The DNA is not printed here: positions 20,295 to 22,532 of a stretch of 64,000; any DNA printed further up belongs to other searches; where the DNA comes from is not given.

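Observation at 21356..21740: CsrD carries degenerate GGDEF (HRSDF) and EAL (ELM) motifs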

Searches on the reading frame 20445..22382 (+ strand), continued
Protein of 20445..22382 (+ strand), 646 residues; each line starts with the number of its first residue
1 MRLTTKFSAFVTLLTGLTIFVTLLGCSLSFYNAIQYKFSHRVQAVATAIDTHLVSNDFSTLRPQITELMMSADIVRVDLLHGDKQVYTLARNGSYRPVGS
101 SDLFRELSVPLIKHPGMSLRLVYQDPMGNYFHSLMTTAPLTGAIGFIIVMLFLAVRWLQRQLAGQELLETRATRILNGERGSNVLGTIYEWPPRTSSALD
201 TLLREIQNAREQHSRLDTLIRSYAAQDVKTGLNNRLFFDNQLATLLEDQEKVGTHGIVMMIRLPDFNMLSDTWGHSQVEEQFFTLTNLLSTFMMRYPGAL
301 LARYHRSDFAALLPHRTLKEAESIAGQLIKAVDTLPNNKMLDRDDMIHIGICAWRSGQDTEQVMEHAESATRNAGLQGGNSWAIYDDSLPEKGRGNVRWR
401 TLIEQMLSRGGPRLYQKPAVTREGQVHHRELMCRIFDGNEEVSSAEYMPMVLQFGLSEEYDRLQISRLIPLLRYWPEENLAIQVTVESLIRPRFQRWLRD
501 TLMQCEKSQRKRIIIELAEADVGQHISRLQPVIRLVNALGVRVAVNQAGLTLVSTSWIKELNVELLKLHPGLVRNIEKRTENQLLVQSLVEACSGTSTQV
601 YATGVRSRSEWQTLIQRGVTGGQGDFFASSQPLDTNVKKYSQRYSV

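Call 30: find_homologous_proteins(query=window:20445-22382:+, max_evalue=1e-20)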
Query window:20445-22382:+ (646 aa): 755 proteins with E <= 1e-20 among 8000 candidates; the best 120 are listed.
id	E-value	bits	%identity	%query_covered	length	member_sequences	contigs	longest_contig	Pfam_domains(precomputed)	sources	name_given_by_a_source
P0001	0.0e+0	1431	98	100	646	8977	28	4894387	PF17157.11,PF00563.26,PF00990.27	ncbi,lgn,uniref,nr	ncbi:RNase E specificity factor CsrD [Escherichia coli]|uniref:RNase E specificity factor CsrD n=1 T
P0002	0.0e+0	1417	98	99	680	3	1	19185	PF17157.11,PF00563.26,PF00990.27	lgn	-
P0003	0.0e+0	1293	87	100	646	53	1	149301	PF17157.11,PF00563.26,PF00990.27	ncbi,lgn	ncbi:RNase E specificity factor CsrD [Escherichia fergusonii]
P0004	0.0e+0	1288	87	100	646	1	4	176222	PF17157.11,PF00563.26,PF00990.27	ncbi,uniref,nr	ncbi:RNase E specificity factor CsrD [Citrobacter amalonaticus]|uniref:RNase E specificity factor Cs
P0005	0.0e+0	1284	87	100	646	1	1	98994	PF17157.11,PF00563.26,PF00990.27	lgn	-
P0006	0.0e+0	1283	87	100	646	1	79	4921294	PF17157.11,PF00563.26,PF00990.27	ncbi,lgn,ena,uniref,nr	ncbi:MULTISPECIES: RNase E specificity factor CsrD [Citrobacter]|uniref:RNase E specificity factor C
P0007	0.0e+0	1283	87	100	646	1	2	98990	PF17157.11,PF00563.26,PF00990.27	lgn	-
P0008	0.0e+0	1283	87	100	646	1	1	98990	PF17157.11,PF00563.26,PF00990.27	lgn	-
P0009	0.0e+0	1282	87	100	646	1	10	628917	PF17157.11,PF00563.26,PF00990.27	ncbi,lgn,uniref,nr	ncbi:RNase E specificity factor CsrD [Citrobacter sedlakii]|uniref:RNase E specificity factor CsrD n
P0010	0.0e+0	1282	87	100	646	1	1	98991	PF17157.11,PF00563.26,PF00990.27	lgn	-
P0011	0.0e+0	1282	87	100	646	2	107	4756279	PF17157.11,PF00563.26,PF00990.27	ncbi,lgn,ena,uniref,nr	ncbi:RNase E specificity factor CsrD [Citrobacter sedlakii]|uniref:RNase E specificity factor CsrD n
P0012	0.0e+0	1282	87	100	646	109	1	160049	PF17157.11,PF00563.26,PF00990.27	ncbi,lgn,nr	ncbi:TPA: RNase E specificity factor CsrD [Citrobacter farmeri]|nr:RNase E specificity factor CsrD [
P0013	0.0e+0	1282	87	100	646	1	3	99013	PF17157.11,PF00563.26,PF00990.27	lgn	-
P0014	0.0e+0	1281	87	100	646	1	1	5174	PF17157.11,PF00563.26,PF00990.27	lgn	-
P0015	0.0e+0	1281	87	100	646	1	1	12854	PF17157.11,PF00563.26,PF00990.27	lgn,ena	-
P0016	0.0e+0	1281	87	100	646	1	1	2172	PF17157.11,PF00563.26,PF00990.27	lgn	-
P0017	0.0e+0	1280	86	100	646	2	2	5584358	PF17157.11,PF00563.26,PF00990.27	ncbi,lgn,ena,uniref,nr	ncbi:RNase E specificity factor CsrD [Citrobacter farmeri]|uniref:Regulatory protein CsrD n=1 Tax=Ci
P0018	0.0e+0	1280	87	100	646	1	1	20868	PF17157.11,PF00563.26,PF00990.27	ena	-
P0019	0.0e+0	1280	87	100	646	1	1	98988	PF17157.11,PF00563.26,PF00990.27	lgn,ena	-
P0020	0.0e+0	1279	87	100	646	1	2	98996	PF17157.11,PF00563.26,PF00990.27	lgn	-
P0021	0.0e+0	1279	87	100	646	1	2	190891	PF17157.11,PF00563.26,PF00990.27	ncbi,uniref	ncbi:RNase E specificity factor CsrD [Citrobacter sedlakii]|uniref:RNase E specificity factor CsrD n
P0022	0.0e+0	1278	87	100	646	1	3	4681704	PF17157.11,PF00563.26,PF00990.27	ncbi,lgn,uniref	ncbi:RNase E specificity factor CsrD [Citrobacter sedlakii]|uniref:RNase E specificity factor CsrD n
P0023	0.0e+0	1278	87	100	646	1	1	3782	PF17157.11,PF00563.26,PF00990.27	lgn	-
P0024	0.0e+0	1278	87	100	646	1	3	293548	PF17157.11,PF00563.26,PF00990.27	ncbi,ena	ncbi:TPA: RNase E specificity factor CsrD [Citrobacter amalonaticus]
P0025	0.0e+0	1276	87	100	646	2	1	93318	PF17157.11,PF00563.26,PF00990.27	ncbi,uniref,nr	ncbi:RNase E specificity factor CsrD [Citrobacter sp. S2-9]|uniref:RNase E specificity factor CsrD n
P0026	0.0e+0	1275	87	100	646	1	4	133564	PF17157.11,PF00563.26,PF00990.27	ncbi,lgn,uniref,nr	ncbi:RNase E specificity factor CsrD [Citrobacter sp. Awk 4]|uniref:RNase E specificity factor CsrD 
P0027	0.0e+0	1275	87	100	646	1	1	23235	PF17157.11,PF00563.26,PF00990.27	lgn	-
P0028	0.0e+0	1274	87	100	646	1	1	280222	PF17157.11,PF00563.26,PF00990.27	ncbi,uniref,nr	ncbi:RNase E specificity factor CsrD [Citrobacter sp. NCU1]|uniref:RNase E specificity factor CsrD n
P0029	0.0e+0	1266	84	100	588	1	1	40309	PF17157.11,PF00563.26,PF00990.27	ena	-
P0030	0.0e+0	1259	86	100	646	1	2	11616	PF17157.11,PF00563.26,PF00990.27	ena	-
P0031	0.0e+0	1255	86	100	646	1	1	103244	PF17157.11,PF00563.26,PF00990.27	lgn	-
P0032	0.0e+0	1253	86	100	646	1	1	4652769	PF17157.11,PF00563.26,PF00990.27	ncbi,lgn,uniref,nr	ncbi:RNase E specificity factor CsrD [Citrobacter sp. R56]|uniref:RNase E specificity factor CsrD n=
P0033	0.0e+0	1252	86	100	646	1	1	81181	PF17157.11,PF00563.26,PF00990.27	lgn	-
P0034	0.0e+0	1251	86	100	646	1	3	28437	PF17157.11,PF00563.26,PF00990.27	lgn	-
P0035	0.0e+0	1250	86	100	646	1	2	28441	PF17157.11,PF00563.26,PF00990.27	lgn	-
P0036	0.0e+0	1250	86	100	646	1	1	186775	PF17157.11,PF00563.26,PF00990.27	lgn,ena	-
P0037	0.0e+0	1247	85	100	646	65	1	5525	PF17157.11,PF00563.26,PF00990.27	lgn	-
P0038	0.0e+0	1241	85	100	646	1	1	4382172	PF17157.11,PF00563.26,PF00990.27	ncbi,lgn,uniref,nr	ncbi:RNase E specificity factor CsrD [Citrobacter sp. RHB25-C09]|uniref:RNase E specificity factor C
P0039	0.0e+0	1241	85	100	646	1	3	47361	PF17157.11,PF00563.26,PF00990.27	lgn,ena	-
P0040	0.0e+0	1239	84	100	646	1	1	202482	PF17157.11,PF00563.26,PF00990.27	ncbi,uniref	ncbi:RNase E specificity factor CsrD [Citrobacter tructae]|uniref:RNase E specificity factor CsrD n=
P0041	0.0e+0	1237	84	100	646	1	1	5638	PF17157.11,PF00563.26,PF00990.27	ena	-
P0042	0.0e+0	1237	84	100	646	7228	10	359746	PF17157.11,PF00563.26,PF00990.27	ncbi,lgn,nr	ncbi:RNase E specificity factor CsrD [Salmonella enterica subsp. enterica serovar Nottingham]|nr:RNa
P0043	0.0e+0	1229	84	100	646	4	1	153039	PF17157.11,PF00563.26,PF00990.27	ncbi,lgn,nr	ncbi:RNase E specificity factor CsrD [Salmonella enterica]|nr:RNase E specificity factor CsrD [Salmo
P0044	0.0e+0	1227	84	100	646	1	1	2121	PF17157.11,PF00563.26,PF00990.27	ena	-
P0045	0.0e+0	1226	84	100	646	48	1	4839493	PF17157.11,PF00563.26,PF00990.27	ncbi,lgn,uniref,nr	ncbi:RNase E specificity factor CsrD [Citrobacter freundii]|uniref:RNase E specificity factor CsrD n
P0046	0.0e+0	1226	84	100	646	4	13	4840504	PF17157.11,PF00563.26,PF00990.27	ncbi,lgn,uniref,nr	ncbi:MAG: RNase E specificity factor CsrD [Citrobacter sp.]|uniref:RNase E specificity factor CsrD n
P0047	0.0e+0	1222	83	100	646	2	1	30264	PF17157.11,PF00563.26,PF00990.27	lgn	-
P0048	0.0e+0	1218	84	100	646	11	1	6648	PF17157.11,PF00563.26,PF00990.27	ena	-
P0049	0.0e+0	1214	99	48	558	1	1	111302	PF17157.11,PF00563.26,PF00990.27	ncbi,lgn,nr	ncbi:TPA: RNase E specificity factor CsrD [Escherichia coli]|nr:RNase E specificity factor CsrD [Esc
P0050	0.0e+0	1209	83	100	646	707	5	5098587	PF17157.11,PF00563.26,PF00990.27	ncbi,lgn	-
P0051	0.0e+0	1205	87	94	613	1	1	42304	PF17157.11,PF00563.26,PF00990.27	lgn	-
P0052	0.0e+0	1203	82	100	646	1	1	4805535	PF17157.11,PF00563.26,PF00990.27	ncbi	ncbi:RNase E specificity factor CsrD [Enterobacter hormaechei]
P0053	0.0e+0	1189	99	82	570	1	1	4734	PF00563.26,PF00990.27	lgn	-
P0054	0.0e+0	1187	81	100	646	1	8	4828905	PF17157.11,PF00563.26,PF00990.27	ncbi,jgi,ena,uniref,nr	ncbi:RNase E specificity factor CsrD [Intestinirhabdus alba]|jgi:RNase E specificity factor CsrD|uni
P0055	0.0e+0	1186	85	94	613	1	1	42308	PF17157.11,PF00563.26,PF00990.27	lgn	-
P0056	0.0e+0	1176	100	81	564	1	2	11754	PF00563.26,PF00990.27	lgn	-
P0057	0.0e+0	1171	79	100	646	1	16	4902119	PF17157.11,PF00563.26,PF00990.27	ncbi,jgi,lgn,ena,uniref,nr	ncbi:RNase E specificity factor CsrD [Enterobacter huaxiensis]|jgi:RNase E specificity factor CsrD|u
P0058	0.0e+0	1168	79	100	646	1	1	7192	PF17157.11,PF00563.26,PF00990.27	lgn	-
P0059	0.0e+0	1168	79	100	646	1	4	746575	PF17157.11,PF00563.26,PF00990.27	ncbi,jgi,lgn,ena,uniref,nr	ncbi:RNase E specificity factor CsrD [Enterobacter huaxiensis]|jgi:RNase E specificity factor CsrD|u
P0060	0.0e+0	1164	79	100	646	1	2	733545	PF17157.11,PF00563.26,PF00990.27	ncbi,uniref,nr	ncbi:RNase E specificity factor CsrD [Enterobacter huaxiensis]|uniref:RNase E specificity factor Csr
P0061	0.0e+0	1163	79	100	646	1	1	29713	PF17157.11,PF00563.26,PF00990.27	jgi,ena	-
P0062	0.0e+0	1163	79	100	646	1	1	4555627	PF17157.11,PF00563.26,PF00990.27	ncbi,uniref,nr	ncbi:RNase E specificity factor CsrD [Lelliottia amnigena]|uniref:RNase E specificity factor CsrD n=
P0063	0.0e+0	1163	79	100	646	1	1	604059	PF17157.11,PF00563.26,PF00990.27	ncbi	ncbi:RNase E specificity factor CsrD [Lelliottia amnigena]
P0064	0.0e+0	1162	79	100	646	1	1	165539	PF17157.11,PF00563.26,PF00990.27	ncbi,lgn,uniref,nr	ncbi:RNase E specificity factor CsrD [Lelliottia amnigena]|uniref:RNase E specificity factor CsrD n=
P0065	0.0e+0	1162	79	100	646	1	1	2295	PF17157.11,PF00563.26,PF00990.27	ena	-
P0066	0.0e+0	1162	78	100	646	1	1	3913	PF17157.11,PF00563.26,PF00990.27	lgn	-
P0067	0.0e+0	1162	79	100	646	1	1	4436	PF17157.11,PF00563.26,PF00990.27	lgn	-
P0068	0.0e+0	1162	79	100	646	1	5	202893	PF17157.11,PF00563.26,PF00990.27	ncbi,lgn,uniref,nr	ncbi:RNase E specificity factor CsrD [Lelliottia amnigena]|uniref:RNase E specificity factor CsrD n=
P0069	0.0e+0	1162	79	100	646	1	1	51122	PF17157.11,PF00563.26,PF00990.27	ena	-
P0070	0.0e+0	1162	79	100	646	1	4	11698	PF17157.11,PF00563.26,PF00990.27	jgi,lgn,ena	-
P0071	0.0e+0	1162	79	100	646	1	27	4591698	PF17157.11,PF00563.26,PF00990.27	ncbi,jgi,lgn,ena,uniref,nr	ncbi:RNase E specificity factor CsrD [Lelliottia amnigena]|jgi:RNase E specificity factor CsrD|unire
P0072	0.0e+0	1161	79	100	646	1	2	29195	PF17157.11,PF00563.26,PF00990.27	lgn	-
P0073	0.0e+0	1161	79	100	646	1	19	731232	PF17157.11,PF00563.26,PF00990.27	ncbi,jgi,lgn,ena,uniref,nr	ncbi:RNase E specificity factor CsrD [Lelliottia amnigena]|uniref:RNase E specificity factor CsrD n=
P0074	0.0e+0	1161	79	100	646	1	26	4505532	PF17157.11,PF00563.26,PF00990.27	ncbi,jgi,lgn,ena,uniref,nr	ncbi:regulatory protein CsrD [Lelliottia amnigena]|jgi:RNase E specificity factor CsrD|uniref:RNase 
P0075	0.0e+0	1161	79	100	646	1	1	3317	PF17157.11,PF00563.26,PF00990.27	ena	-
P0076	0.0e+0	1161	78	100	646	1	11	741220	PF17157.11,PF00563.26,PF00990.27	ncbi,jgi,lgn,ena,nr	ncbi:TPA: RNase E specificity factor CsrD [Enterobacter cancerogenus]|jgi:FOG: EAL domain|nr:RNase E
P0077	0.0e+0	1161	78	100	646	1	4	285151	PF17157.11,PF00563.26,PF00990.27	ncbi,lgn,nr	ncbi:TPA: RNase E specificity factor CsrD [Enterobacter soli]|nr:RNase E specificity factor CsrD [En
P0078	0.0e+0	1161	79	100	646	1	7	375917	PF17157.11,PF00563.26,PF00990.27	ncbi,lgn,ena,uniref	ncbi:RNase E specificity factor CsrD [Lelliottia amnigena]|uniref:RNase E specificity factor CsrD n=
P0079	0.0e+0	1160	79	100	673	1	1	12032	PF17157.11,PF00563.26,PF00990.27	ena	-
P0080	0.0e+0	1160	78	100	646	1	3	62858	PF17157.11,PF00563.26,PF00990.27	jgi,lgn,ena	-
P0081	0.0e+0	1160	79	100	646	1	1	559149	PF17157.11,PF00563.26,PF00990.27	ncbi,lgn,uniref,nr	ncbi:RNase E specificity factor CsrD [Lelliottia amnigena]|uniref:RNase E specificity factor CsrD n=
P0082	0.0e+0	1160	79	100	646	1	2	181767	PF17157.11,PF00563.26,PF00990.27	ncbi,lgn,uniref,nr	ncbi:RNase E specificity factor CsrD [Lelliottia amnigena]|uniref:RNase E specificity factor CsrD n=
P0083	0.0e+0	1160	79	100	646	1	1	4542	PF17157.11,PF00563.26,PF00990.27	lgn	-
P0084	0.0e+0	1160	79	100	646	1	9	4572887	PF17157.11,PF00563.26,PF00990.27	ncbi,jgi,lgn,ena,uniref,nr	ncbi:RNase E specificity factor CsrD [Lelliottia amnigena]|uniref:RNase E specificity factor CsrD n=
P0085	0.0e+0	1160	78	100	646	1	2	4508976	PF17157.11,PF00563.26,PF00990.27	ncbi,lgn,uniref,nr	ncbi:RNase E specificity factor CsrD [Enterobacter hormaechei]|uniref:RNase E specificity factor Csr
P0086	0.0e+0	1160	79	100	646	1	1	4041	PF17157.11,PF00563.26,PF00990.27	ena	-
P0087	0.0e+0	1159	79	100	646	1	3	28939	PF17157.11,PF00563.26,PF00990.27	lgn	-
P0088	0.0e+0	1159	79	100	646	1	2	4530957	PF17157.11,PF00563.26,PF00990.27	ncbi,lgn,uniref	ncbi:RNase E specificity factor CsrD [Lelliottia amnigena]|uniref:RNase E specificity factor CsrD n=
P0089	0.0e+0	1159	80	100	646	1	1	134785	PF17157.11,PF00563.26,PF00990.27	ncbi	ncbi:TPA: RNase E specificity factor CsrD [Citrobacter freundii]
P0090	0.0e+0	1159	78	100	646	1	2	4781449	PF17157.11,PF00563.26,PF00990.27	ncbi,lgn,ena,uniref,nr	ncbi:RNase E specificity factor CsrD [Enterobacter sp. CP102]|uniref:RNase E specificity factor CsrD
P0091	0.0e+0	1159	78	100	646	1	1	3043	PF17157.11,PF00563.26,PF00990.27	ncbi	-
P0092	0.0e+0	1158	79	100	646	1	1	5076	PF17157.11,PF00563.26,PF00990.27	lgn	-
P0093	0.0e+0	1158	79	100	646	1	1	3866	PF17157.11,PF00563.26,PF00990.27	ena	-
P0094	0.0e+0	1158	79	100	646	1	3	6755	PF17157.11,PF00563.26,PF00990.27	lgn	-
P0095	0.0e+0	1158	78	100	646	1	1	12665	PF17157.11,PF00563.26,PF00990.27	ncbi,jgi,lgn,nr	ncbi:MAG: RNase E specificity factor CsrD [Enterobacter asburiae]|jgi:RNase E specificity factor Csr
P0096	0.0e+0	1158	79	100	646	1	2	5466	PF17157.11,PF00563.26,PF00990.27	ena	-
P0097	0.0e+0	1158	79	100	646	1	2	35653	PF17157.11,PF00563.26,PF00990.27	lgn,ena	-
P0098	0.0e+0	1158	78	100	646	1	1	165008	PF17157.11,PF00563.26,PF00990.27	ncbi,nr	ncbi:RNase E specificity factor CsrD [Enterobacter asburiae]|nr:RNase E specificity factor CsrD [Ent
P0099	0.0e+0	1157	78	100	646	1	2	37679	PF17157.11,PF00563.26,PF00990.27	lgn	-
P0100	0.0e+0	1157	79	100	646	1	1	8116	PF17157.11,PF00563.26,PF00990.27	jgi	-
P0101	0.0e+0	1157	79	100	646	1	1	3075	PF17157.11,PF00563.26,PF00990.27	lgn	-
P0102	0.0e+0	1157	78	100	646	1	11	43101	PF17157.11,PF00563.26,PF00990.27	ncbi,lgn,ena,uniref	ncbi:RNase E specificity factor CsrD [Enterobacter sp.]|uniref:RNase E specificity factor CsrD n=1 T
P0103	0.0e+0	1157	78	100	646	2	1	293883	PF17157.11,PF00563.26,PF00990.27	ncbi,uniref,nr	ncbi:RNase E specificity factor CsrD [Lelliottia sp. RWM.1]|uniref:RNase E specificity factor CsrD n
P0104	0.0e+0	1157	79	100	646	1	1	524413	PF17157.11,PF00563.26,PF00990.27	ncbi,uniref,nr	ncbi:RNase E specificity factor CsrD [Lelliottia amnigena]|uniref:RNase E specificity factor CsrD n=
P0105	0.0e+0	1157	79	100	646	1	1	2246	PF17157.11,PF00563.26,PF00990.27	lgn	-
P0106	0.0e+0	1156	78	100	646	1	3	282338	PF17157.11,PF00563.26,PF00990.27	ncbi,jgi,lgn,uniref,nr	ncbi:RNase E specificity factor CsrD [Enterobacter soli]|jgi:RNase E specificity factor CsrD|uniref:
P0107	0.0e+0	1156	78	100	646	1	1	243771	PF17157.11,PF00563.26,PF00990.27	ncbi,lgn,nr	ncbi:TPA: RNase E specificity factor CsrD [Enterobacter asburiae]|nr:RNase E specificity factor CsrD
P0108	0.0e+0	1156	78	100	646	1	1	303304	PF17157.11,PF00563.26,PF00990.27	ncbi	ncbi:RNase E specificity factor CsrD [Enterobacter hormaechei]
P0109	0.0e+0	1156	78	100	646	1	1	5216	PF17157.11,PF00563.26,PF00990.27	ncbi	-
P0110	0.0e+0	1156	78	100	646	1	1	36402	PF17157.11,PF00563.26,PF00990.27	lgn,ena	-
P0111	0.0e+0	1155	78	100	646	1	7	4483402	PF17157.11,PF00563.26,PF00990.27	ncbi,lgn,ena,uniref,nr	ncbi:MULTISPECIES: RNase E specificity factor CsrD [Enterobacter]|uniref:RNase E specificity factor 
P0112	0.0e+0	1155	78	100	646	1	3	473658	PF17157.11,PF00563.26,PF00990.27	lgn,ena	-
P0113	0.0e+0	1155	78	100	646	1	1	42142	PF17157.11,PF00563.26,PF00990.27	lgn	-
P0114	0.0e+0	1155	78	100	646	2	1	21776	PF17157.11,PF00563.26,PF00990.27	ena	-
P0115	0.0e+0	1154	78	100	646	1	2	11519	PF17157.11,PF00563.26,PF00990.27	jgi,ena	-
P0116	0.0e+0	1153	78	100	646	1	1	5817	PF17157.11,PF00563.26,PF00990.27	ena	-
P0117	0.0e+0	1153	78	100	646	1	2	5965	PF17157.11,PF00563.26,PF00990.27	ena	-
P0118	0.0e+0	1152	78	100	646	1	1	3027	PF17157.11,PF00563.26,PF00990.27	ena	-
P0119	0.0e+0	1152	78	100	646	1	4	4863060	PF17157.11,PF00563.26,PF00990.27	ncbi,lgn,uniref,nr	ncbi:diguanylate cyclase/phosphodiesterase [Enterobacter soli]|uniref:RNase E specificity factor Csr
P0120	0.0e+0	1152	78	100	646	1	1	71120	PF17157.11,PF00563.26,PF00990.27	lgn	-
